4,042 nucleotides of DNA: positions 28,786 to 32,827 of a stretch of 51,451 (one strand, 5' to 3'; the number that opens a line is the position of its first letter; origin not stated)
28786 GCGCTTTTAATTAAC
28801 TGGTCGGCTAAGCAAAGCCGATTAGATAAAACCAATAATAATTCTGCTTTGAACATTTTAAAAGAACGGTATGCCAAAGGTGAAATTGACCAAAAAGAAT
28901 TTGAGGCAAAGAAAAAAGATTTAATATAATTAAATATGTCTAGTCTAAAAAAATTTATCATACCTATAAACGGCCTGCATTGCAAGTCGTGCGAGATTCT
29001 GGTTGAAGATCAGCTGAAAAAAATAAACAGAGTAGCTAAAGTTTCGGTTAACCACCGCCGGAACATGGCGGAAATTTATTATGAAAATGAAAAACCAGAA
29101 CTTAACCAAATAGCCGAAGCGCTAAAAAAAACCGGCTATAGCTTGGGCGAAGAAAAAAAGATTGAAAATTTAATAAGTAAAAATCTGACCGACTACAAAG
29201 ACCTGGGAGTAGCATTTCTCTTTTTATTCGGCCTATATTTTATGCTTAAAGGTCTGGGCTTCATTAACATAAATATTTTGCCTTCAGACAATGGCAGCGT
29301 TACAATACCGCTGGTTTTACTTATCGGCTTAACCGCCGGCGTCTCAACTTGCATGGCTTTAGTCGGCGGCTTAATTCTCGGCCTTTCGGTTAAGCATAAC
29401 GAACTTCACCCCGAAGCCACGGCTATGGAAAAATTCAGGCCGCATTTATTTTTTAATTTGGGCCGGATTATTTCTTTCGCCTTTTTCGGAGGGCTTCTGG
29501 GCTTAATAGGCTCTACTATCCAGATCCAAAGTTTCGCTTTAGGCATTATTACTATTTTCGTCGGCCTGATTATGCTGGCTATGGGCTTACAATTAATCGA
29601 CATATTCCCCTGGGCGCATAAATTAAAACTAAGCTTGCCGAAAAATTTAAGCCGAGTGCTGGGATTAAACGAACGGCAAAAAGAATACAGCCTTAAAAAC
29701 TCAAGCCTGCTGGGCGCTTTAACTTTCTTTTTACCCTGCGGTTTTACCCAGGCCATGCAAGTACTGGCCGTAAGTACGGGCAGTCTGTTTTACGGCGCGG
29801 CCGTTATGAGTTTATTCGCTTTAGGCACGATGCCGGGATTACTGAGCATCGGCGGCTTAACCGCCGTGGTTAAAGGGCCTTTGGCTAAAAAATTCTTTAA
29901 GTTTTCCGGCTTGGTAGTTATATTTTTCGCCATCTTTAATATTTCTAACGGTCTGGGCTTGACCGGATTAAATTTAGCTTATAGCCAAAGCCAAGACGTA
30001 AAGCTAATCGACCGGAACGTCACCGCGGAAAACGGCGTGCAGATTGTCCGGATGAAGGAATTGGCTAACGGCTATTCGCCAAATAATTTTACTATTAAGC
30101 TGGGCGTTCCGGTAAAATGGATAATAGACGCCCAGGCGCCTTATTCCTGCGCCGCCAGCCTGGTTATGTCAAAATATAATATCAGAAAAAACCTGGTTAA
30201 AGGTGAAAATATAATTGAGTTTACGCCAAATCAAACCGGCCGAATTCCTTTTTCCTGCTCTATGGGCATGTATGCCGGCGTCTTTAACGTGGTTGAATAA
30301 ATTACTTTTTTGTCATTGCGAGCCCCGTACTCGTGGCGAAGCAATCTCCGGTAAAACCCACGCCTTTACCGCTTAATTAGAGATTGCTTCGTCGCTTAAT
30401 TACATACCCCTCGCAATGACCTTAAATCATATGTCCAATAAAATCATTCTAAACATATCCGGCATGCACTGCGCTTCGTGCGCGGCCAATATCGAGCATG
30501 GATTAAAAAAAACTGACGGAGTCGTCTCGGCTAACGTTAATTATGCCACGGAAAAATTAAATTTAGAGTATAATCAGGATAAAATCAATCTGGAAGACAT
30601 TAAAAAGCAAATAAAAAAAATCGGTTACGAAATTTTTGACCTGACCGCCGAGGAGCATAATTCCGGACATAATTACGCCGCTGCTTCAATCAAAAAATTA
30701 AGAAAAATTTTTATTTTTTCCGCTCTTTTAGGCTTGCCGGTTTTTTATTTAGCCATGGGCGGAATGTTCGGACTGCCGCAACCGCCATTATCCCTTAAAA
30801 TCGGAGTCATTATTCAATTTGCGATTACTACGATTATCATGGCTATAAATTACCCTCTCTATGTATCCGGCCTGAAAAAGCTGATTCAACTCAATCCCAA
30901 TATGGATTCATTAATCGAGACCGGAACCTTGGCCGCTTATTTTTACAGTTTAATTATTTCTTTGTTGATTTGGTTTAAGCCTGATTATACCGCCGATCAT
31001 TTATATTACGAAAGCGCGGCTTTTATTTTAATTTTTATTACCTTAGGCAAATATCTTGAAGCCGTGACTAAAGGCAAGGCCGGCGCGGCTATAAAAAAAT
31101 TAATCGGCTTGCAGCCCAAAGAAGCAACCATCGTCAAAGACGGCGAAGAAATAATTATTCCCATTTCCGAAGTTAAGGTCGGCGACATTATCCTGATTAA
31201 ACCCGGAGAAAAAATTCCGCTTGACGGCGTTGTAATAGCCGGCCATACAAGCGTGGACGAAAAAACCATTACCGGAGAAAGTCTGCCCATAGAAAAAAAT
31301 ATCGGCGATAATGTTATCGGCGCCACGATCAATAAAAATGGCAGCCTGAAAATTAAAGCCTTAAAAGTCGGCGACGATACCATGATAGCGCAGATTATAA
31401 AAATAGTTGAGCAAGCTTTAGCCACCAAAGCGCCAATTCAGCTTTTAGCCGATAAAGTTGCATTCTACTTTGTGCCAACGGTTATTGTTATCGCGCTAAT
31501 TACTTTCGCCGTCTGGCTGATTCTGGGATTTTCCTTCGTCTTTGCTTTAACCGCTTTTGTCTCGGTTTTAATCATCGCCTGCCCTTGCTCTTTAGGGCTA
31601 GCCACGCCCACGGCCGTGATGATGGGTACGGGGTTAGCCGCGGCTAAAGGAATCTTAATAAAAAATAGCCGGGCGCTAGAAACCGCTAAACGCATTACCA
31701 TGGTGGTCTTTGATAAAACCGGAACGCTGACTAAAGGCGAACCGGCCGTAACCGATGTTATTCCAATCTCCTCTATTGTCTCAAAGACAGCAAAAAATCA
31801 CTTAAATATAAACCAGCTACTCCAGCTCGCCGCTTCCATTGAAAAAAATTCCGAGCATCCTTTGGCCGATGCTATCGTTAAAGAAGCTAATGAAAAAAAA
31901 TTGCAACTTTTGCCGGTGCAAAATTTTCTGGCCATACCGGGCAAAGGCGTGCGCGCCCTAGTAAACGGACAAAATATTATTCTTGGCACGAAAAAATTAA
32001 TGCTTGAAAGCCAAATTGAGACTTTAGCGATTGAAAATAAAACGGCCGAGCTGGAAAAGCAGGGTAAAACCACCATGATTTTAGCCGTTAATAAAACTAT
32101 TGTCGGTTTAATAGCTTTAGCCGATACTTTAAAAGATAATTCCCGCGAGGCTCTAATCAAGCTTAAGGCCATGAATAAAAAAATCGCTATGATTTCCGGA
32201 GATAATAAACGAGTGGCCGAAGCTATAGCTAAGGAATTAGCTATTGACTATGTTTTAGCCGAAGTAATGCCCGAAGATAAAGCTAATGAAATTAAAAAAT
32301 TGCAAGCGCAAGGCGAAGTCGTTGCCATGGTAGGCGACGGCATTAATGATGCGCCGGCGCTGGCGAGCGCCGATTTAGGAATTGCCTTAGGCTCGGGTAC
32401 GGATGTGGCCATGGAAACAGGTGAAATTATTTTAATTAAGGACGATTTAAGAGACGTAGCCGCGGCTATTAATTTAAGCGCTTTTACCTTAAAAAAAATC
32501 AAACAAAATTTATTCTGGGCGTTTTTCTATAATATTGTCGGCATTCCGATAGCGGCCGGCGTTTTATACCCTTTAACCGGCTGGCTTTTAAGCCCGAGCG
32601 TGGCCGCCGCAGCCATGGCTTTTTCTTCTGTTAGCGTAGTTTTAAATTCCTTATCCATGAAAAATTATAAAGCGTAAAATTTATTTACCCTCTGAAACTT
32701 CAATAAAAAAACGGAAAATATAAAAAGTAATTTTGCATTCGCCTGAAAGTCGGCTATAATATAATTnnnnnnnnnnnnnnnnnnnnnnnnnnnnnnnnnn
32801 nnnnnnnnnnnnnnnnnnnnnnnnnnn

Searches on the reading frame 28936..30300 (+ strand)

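Call 62: search_protein_families(library=pfam, proteins=[window:28936-30300:+], max_evalue=0.00001)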
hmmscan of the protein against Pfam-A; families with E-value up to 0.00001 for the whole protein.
window:28936-30300:+ (454 aa): 3 families
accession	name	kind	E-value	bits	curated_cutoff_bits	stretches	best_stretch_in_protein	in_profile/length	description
PF13386.12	DsbD_2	-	4.7e-33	115.2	24.9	1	127-333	2-198/199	Cytochrome C biogenesis protein transmembrane region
PF00403.32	HMA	-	1.6e-09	38.4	24.8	1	10-68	3-61/62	Heavy-metal-associated domain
PF13473.12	Cupredoxin_1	-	5.9e-06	26.7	27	0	368-449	20-101/104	Cupredoxin-like domain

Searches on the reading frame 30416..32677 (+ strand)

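Call 62: search_protein_families(library=pfam, proteins=[window:30416-32677:+], max_evalue=0.00001)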
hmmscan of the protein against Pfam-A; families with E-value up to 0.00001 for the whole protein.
window:30416-32677:+ (753 aa): 3 families
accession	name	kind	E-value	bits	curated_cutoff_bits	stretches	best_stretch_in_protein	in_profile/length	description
PF00122.25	E1-E2_ATPase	-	3.5e-58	196.5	28.1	1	232-410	2-180/181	E1-E2 ATPase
PF00702.32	Hydrolase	-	1.3e-38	133.8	26.4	1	429-653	3-191/191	haloacid dehalogenase-like hydrolase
PF00403.32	HMA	-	2.3e-18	66.8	24.8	1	12-72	2-62/62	Heavy-metal-associated domain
